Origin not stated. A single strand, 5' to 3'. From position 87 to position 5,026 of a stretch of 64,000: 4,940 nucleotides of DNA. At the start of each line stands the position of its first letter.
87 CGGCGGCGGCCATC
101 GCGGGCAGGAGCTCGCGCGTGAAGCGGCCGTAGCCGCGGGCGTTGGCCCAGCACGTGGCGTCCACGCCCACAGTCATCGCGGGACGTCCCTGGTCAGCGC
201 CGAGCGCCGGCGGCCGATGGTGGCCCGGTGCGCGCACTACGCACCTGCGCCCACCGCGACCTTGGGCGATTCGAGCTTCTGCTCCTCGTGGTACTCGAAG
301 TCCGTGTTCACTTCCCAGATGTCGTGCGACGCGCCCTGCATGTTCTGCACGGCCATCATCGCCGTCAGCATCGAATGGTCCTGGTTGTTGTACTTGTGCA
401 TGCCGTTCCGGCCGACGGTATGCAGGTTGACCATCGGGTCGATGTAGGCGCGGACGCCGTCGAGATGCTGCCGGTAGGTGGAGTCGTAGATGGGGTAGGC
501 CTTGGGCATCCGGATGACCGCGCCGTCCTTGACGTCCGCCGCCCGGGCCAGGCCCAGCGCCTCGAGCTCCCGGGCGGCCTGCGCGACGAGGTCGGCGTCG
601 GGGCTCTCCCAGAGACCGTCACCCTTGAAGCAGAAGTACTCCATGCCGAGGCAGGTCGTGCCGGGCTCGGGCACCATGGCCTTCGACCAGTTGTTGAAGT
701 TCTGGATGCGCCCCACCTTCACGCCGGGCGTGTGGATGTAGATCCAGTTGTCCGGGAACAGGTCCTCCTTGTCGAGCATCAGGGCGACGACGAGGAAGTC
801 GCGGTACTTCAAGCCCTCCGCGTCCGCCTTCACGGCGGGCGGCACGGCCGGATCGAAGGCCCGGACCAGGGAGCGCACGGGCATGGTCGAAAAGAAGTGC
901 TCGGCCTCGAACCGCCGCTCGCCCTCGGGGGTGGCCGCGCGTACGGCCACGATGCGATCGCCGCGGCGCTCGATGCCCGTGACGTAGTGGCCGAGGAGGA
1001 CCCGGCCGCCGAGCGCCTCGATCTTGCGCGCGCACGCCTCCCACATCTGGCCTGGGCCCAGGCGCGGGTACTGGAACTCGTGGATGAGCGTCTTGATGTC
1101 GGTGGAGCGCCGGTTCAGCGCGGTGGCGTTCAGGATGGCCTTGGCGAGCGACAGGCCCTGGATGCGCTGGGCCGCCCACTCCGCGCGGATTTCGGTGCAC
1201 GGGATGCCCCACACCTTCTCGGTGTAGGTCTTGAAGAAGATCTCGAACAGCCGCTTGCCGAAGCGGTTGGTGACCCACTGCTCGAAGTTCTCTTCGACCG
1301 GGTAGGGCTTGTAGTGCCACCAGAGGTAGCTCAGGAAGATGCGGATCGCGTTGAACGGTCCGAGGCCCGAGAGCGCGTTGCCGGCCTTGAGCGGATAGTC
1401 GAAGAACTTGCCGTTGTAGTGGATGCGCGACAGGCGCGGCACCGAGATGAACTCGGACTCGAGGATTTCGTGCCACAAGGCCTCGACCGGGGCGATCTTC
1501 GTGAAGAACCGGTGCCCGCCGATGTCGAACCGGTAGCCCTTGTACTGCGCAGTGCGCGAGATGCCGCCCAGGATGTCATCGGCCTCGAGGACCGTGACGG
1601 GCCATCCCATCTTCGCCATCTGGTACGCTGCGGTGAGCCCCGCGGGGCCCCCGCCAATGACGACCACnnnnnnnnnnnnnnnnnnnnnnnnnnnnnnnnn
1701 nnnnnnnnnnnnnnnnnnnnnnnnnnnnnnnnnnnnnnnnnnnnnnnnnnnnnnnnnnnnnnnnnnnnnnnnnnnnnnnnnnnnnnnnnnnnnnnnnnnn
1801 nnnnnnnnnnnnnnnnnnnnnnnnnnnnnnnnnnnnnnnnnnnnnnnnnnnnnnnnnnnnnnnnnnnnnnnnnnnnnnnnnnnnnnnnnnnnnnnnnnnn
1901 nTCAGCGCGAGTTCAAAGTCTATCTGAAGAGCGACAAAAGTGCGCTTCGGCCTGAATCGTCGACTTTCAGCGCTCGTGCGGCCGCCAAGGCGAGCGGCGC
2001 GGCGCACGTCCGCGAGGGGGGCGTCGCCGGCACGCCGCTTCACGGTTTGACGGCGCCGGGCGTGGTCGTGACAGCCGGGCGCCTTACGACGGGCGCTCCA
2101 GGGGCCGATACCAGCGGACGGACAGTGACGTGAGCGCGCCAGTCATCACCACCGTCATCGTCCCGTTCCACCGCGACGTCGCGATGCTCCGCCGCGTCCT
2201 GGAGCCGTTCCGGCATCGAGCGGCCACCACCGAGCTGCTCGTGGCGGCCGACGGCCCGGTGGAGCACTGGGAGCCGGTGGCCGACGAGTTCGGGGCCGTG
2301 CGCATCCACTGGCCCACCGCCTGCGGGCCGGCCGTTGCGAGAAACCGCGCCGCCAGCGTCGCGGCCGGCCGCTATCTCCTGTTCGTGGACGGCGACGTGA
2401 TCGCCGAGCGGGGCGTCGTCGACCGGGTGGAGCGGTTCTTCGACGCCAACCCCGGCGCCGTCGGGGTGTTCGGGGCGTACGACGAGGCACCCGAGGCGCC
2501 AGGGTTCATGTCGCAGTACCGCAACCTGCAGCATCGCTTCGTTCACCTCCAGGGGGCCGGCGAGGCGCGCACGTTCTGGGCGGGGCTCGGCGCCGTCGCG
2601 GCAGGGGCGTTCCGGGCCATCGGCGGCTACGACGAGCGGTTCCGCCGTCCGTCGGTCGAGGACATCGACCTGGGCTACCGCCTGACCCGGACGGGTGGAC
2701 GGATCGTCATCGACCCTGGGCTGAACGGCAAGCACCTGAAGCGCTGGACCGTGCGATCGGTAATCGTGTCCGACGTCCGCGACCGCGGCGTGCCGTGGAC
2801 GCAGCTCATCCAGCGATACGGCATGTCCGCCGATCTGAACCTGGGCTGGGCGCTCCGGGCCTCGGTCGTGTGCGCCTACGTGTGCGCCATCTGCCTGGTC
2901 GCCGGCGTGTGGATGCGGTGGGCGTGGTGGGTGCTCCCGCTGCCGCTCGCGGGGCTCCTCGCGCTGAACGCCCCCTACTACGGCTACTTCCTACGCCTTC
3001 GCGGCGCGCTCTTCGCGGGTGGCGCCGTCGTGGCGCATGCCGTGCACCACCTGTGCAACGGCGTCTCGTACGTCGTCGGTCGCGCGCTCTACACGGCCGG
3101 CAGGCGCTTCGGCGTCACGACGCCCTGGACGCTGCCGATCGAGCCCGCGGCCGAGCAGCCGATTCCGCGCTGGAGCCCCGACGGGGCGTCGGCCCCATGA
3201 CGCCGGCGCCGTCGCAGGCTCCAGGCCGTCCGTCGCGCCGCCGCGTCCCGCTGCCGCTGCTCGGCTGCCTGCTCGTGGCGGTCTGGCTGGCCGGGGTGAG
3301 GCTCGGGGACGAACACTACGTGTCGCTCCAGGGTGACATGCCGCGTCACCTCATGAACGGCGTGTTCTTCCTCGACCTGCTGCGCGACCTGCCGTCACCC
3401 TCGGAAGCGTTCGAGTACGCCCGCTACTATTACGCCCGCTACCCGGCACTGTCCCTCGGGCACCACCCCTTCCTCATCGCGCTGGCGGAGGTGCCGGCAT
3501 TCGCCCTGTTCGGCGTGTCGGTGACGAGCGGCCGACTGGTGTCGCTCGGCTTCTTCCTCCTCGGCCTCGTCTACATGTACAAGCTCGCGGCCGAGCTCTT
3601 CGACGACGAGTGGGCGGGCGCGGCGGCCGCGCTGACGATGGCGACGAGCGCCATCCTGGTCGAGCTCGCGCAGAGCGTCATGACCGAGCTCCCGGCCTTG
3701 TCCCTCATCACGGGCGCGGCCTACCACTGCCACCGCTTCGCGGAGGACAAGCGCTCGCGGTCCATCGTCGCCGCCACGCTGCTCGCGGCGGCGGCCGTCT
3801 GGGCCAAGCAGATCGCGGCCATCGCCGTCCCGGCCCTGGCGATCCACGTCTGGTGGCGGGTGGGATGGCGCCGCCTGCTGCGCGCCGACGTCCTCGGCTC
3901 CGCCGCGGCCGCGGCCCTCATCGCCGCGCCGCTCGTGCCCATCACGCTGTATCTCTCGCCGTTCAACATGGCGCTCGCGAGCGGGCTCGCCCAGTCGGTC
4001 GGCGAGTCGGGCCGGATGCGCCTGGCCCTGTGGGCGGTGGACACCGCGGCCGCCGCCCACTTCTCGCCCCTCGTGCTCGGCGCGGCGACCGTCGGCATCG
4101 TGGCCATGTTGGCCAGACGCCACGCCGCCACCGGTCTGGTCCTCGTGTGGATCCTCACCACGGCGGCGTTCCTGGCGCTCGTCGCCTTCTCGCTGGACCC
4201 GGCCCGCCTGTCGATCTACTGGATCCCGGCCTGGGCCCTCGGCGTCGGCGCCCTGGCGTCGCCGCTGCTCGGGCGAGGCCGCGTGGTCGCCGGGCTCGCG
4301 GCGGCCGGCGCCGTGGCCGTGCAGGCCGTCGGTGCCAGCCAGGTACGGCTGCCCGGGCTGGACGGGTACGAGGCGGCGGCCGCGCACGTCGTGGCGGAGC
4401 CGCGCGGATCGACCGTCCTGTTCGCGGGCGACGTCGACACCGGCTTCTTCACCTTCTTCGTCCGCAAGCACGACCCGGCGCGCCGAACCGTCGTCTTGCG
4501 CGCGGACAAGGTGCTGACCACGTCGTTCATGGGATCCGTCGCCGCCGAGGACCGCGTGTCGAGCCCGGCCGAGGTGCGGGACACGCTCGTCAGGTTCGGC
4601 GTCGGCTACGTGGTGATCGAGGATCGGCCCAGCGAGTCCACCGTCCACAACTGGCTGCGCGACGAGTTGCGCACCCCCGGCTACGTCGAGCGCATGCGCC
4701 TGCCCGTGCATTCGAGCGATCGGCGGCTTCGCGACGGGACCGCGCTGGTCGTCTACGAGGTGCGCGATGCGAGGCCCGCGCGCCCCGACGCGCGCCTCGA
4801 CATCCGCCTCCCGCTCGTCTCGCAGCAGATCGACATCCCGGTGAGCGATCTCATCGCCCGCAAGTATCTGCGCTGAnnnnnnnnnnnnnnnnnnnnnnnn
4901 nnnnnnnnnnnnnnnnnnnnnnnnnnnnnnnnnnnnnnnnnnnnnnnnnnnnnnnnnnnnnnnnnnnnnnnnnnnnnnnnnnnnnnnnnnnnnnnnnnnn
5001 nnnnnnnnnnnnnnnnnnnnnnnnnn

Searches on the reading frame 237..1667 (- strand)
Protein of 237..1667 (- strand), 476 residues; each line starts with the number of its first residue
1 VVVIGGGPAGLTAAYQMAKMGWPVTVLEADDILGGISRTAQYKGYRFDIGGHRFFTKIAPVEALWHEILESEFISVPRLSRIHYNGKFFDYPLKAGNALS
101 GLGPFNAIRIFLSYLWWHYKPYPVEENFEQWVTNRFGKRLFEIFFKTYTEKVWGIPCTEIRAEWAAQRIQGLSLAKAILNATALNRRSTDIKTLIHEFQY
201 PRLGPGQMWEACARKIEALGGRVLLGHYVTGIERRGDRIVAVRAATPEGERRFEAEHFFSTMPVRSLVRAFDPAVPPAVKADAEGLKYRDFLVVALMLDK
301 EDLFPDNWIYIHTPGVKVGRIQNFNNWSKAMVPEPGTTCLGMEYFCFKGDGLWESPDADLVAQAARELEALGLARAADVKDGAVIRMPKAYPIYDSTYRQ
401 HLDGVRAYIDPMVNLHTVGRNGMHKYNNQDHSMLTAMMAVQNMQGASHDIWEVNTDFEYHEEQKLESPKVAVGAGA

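Call 12: search_protein_families(library=pfam, proteins=[window:237-1667:-], max_evalue=0.001)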
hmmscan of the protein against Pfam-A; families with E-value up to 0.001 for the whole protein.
window:237-1667:- (476 aa): 11 families
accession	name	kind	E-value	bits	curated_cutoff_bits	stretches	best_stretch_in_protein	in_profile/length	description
PF01593.30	Amino_oxidase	-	7.6e-20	72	19.8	1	9-373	2-365/443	Flavin containing amine oxidoreductase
PF13450.12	NAD_binding_8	-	4.9e-14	52.8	21.9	1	3-65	1-65/68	NAD(P)-binding Rossmann-like domain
PF01266.30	DAO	-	5.5e-14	52.9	27.9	2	2-37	3-39/353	FAD dependent oxidoreductase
PF12831.13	FAD_oxidored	-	2.5e-09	37.4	27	1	2-36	3-37/416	FAD dependent oxidoreductase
PF00070.33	Pyr_redox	-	2.8e-06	28.2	22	0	1-33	2-34/82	Pyridine nucleotide-disulphide oxidoreductase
PF00890.30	FAD_binding_2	-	7.8e-06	25.8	20.4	1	2-40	3-41/414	FAD binding domain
PF01134.28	GIDA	-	8.6e-05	22.2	22.1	1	2-27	3-28/391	Glucose inhibited division protein A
PF03486.20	HI0933_like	-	0.0001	22.3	50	1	2-33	4-35/244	HI0933-like protein Rossmann domain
PF07992.20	Pyr_redox_2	-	0.00014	21.8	26.1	1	2-30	4-32/291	Pyridine nucleotide-disulphide oxidoreductase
PF01946.23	Thi4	-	0.00022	21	26.2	1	2-35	21-55/235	Thi4 family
PF13738.12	Pyr_redox_3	-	0.00054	19.7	30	1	2-32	1-32/305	Pyridine nucleotide-disulphide oxidoreductase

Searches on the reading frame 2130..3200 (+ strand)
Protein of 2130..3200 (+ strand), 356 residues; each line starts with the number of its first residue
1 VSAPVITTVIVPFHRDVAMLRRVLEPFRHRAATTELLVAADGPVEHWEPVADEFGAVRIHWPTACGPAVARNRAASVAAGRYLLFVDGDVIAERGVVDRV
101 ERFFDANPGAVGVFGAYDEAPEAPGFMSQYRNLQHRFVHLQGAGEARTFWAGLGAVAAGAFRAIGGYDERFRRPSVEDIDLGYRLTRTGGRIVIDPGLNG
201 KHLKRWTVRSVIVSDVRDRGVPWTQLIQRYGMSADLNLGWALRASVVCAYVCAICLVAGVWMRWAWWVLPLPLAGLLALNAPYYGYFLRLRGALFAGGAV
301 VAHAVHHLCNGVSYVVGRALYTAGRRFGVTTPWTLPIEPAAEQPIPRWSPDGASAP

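Call 12: search_protein_families(library=pfam, proteins=[window:2130-3200:+], max_evalue=0.001)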
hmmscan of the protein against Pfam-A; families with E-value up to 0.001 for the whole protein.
window:2130-3200:+ (356 aa): 5 families
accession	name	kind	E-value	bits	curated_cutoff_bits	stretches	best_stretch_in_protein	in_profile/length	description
PF00535.33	Glycos_transf_2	-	1.1e-10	42.1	23.3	1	8-127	1-128/168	Glycosyl transferase family 2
PF10111.15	Glyco_tranf_2_2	-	4e-08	33.5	27.3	1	63-187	65-201/276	Glycosyltransferase like family 2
PF13641.12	Glyco_tranf_2_3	-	2.5e-07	31.4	27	1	7-198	3-207/230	Glycosyltransferase like family 2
PF13632.12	Glyco_trans_2_3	-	0.00022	21.6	27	1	84-278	3-197/198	Glycosyl transferase family group 2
PF02709.20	Glyco_transf_7C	-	0.00038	20.5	23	1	137-194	7-64/78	N-terminal domain of galactosyltransferase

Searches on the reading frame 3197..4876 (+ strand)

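Call 12: search_protein_families(library=pfam, proteins=[window:3197-4876:+], max_evalue=0.001)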
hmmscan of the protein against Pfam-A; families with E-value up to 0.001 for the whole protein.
window:3197-4876:+ (559 aa): 2 families
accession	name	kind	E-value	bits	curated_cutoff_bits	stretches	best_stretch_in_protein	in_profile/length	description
PF13231.12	PMT_2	-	1.1e-12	48.9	26.1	1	90-244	2-154/160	Dolichyl-phosphate-mannose-protein mannosyltransferase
PF02366.24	PMT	-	0.00012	22.2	22.7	1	102-259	74-240/245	Dolichyl-phosphate-mannose-protein mannosyltransferase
